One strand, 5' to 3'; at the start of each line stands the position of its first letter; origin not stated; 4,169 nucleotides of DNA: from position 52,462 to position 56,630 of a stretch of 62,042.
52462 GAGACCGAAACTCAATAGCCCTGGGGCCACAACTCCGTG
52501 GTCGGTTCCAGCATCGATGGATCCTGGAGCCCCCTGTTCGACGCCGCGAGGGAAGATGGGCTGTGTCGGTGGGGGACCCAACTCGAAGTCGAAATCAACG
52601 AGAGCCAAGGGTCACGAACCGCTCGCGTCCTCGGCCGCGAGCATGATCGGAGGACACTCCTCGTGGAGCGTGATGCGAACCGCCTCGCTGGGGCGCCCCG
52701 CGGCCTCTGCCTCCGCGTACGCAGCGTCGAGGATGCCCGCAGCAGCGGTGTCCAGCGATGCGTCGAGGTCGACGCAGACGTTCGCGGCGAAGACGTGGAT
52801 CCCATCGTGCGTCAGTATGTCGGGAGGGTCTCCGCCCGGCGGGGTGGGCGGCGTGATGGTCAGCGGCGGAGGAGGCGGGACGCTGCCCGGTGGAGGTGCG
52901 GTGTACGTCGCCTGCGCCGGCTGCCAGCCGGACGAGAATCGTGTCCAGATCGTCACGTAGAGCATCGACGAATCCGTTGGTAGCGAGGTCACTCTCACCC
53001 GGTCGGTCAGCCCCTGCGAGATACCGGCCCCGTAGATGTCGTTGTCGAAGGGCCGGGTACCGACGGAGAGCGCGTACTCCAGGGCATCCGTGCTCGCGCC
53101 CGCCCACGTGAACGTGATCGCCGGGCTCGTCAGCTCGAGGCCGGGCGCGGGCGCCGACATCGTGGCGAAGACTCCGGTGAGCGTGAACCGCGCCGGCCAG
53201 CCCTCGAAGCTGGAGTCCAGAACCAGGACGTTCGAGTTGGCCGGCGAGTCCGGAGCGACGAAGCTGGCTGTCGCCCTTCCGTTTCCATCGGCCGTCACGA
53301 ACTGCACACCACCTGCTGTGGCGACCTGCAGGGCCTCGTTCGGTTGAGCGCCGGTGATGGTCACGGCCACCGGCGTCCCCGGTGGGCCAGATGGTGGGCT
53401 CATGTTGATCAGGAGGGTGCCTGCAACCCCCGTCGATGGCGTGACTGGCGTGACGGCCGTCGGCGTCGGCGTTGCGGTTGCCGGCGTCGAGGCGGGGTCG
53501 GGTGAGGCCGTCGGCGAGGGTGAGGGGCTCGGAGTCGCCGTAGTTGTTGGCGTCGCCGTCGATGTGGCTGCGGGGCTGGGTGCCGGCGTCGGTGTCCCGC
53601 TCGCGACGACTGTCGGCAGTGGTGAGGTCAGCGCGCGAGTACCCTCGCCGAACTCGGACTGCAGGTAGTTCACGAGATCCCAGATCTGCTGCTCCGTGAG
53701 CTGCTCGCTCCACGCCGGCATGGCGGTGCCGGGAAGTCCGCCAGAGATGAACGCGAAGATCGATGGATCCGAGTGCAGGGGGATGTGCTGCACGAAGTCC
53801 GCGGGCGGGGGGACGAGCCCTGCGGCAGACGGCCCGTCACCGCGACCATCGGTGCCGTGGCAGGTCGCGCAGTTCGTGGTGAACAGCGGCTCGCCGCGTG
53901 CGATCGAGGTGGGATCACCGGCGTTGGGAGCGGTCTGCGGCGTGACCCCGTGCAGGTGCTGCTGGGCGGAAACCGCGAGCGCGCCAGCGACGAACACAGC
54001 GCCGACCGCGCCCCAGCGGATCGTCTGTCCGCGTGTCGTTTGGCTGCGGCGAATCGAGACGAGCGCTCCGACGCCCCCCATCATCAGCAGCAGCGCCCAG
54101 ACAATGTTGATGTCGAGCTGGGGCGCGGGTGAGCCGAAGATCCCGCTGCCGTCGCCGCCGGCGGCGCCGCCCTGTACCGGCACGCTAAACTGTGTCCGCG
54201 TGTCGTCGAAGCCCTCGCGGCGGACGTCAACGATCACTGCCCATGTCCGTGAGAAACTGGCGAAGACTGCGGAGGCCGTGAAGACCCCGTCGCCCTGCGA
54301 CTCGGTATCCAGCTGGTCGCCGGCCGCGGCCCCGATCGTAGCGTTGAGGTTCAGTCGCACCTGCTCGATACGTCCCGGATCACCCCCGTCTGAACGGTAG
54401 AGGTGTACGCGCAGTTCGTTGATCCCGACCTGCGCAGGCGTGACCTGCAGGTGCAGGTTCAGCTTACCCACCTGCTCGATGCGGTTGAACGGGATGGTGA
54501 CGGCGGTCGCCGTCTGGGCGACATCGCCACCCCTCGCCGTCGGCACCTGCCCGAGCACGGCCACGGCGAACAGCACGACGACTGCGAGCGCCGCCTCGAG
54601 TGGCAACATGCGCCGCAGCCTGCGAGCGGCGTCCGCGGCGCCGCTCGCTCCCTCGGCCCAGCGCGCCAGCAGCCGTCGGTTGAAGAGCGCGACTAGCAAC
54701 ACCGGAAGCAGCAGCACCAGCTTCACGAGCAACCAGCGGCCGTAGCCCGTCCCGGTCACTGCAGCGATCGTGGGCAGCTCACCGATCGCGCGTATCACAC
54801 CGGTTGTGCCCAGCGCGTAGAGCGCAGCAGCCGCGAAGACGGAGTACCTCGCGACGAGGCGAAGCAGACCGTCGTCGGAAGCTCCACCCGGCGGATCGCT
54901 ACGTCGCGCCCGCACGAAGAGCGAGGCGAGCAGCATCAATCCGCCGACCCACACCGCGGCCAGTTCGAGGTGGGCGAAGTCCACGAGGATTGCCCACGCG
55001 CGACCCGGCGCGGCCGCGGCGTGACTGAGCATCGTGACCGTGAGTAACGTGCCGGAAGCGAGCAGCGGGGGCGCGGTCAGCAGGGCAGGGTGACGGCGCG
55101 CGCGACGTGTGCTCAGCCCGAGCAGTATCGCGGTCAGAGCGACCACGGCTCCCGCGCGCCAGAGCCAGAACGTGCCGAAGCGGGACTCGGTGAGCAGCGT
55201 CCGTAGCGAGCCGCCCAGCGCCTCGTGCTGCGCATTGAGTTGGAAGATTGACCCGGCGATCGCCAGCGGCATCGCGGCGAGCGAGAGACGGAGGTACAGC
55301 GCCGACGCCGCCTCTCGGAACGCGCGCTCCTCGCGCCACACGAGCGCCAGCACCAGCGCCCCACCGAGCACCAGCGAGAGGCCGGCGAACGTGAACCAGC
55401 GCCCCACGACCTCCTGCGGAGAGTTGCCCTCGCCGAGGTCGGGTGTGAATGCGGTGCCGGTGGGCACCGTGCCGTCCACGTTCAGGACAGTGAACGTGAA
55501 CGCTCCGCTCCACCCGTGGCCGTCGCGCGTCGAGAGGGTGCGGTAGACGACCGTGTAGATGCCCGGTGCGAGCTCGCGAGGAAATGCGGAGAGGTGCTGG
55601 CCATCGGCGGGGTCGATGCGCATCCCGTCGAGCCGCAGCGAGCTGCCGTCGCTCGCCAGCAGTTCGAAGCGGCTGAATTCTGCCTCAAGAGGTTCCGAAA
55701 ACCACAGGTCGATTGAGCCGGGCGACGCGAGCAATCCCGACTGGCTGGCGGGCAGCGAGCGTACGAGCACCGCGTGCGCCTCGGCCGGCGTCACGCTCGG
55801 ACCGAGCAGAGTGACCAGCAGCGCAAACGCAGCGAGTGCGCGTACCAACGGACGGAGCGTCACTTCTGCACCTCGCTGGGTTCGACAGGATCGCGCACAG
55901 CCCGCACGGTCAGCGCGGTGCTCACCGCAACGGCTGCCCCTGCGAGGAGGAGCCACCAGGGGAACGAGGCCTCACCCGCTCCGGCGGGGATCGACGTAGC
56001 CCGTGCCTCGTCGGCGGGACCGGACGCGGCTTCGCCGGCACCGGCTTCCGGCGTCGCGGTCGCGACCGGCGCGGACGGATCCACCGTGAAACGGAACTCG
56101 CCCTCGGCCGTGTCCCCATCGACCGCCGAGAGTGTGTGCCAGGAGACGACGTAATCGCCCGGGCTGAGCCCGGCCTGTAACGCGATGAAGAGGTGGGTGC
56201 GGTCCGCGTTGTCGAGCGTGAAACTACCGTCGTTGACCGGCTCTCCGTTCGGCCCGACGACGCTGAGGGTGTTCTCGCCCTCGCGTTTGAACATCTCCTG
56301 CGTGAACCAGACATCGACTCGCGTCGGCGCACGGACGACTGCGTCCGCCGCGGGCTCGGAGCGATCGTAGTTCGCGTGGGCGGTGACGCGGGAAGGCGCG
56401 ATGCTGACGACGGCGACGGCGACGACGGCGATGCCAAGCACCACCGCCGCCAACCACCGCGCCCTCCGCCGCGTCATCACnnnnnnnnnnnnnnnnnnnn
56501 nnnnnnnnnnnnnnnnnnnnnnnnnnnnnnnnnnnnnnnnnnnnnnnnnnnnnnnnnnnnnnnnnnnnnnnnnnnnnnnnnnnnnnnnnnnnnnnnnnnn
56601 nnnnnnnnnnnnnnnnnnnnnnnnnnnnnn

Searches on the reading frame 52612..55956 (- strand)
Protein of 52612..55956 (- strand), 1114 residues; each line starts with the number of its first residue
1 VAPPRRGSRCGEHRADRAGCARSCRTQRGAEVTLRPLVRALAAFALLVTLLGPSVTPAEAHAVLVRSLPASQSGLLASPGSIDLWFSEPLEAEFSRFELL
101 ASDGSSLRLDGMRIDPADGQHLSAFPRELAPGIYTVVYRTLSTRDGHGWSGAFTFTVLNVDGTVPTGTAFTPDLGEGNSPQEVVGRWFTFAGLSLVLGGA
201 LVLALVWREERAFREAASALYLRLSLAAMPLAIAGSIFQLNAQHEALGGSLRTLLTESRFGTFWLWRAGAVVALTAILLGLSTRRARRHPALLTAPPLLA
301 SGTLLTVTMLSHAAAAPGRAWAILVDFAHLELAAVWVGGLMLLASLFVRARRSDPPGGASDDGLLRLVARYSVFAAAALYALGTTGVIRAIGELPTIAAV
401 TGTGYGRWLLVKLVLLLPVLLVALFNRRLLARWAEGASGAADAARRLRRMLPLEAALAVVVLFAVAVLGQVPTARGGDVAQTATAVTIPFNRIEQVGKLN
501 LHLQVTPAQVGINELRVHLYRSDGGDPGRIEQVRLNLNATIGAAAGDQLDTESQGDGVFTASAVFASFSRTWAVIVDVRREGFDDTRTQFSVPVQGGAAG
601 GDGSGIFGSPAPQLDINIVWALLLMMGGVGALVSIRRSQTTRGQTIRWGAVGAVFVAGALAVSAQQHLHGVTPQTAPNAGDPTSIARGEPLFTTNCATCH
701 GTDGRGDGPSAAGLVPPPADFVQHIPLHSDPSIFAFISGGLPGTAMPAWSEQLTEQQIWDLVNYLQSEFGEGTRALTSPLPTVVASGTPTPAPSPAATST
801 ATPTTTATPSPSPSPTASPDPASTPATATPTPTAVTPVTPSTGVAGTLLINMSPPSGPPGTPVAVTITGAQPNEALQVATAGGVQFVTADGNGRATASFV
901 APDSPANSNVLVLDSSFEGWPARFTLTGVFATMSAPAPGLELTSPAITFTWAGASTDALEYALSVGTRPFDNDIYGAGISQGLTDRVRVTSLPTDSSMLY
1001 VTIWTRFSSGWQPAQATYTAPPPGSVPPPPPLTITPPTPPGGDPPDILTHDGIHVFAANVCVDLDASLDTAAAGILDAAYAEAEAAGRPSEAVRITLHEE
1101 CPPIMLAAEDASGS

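Call 11: search_protein_families(library=pfam, proteins=[window:52612-55956:-], max_evalue=0.001)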
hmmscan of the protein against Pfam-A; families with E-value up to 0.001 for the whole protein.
window:52612-55956:- (1114 aa): 4 families
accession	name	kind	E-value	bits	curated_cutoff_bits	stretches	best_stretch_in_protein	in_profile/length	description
PF05425.18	CopD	-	2.6e-16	60.4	32.1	1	366-468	2-105/105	Copper resistance protein D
PF04234.18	CopC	-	3.2e-16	60.5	23.3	1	61-157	1-92/92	CopC domain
PF00034.26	Cytochrom_C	-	4.2e-13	50.9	21.3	1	685-767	1-88/90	Cytochrome c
PF13442.11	Cytochrome_CBB3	-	9.1e-12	45.6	27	1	685-765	3-68/68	Cytochrome C oxidase, cbb3-type, subunit III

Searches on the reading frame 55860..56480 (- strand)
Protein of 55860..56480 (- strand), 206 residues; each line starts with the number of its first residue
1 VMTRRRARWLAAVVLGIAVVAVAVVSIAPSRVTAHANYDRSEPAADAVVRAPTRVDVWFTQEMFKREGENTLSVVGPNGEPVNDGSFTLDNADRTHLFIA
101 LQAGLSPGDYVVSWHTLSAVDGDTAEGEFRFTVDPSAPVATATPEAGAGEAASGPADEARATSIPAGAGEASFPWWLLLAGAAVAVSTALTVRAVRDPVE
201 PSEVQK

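Call 11: search_protein_families(library=pfam, proteins=[window:55860-56480:-], max_evalue=0.001)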
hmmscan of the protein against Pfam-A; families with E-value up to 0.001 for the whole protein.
window:55860-56480:- (206 aa): 1 family
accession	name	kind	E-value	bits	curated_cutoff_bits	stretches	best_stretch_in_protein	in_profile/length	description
PF04234.18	CopC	-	2.3e-15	57.8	23.3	1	35-133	1-92/92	CopC domain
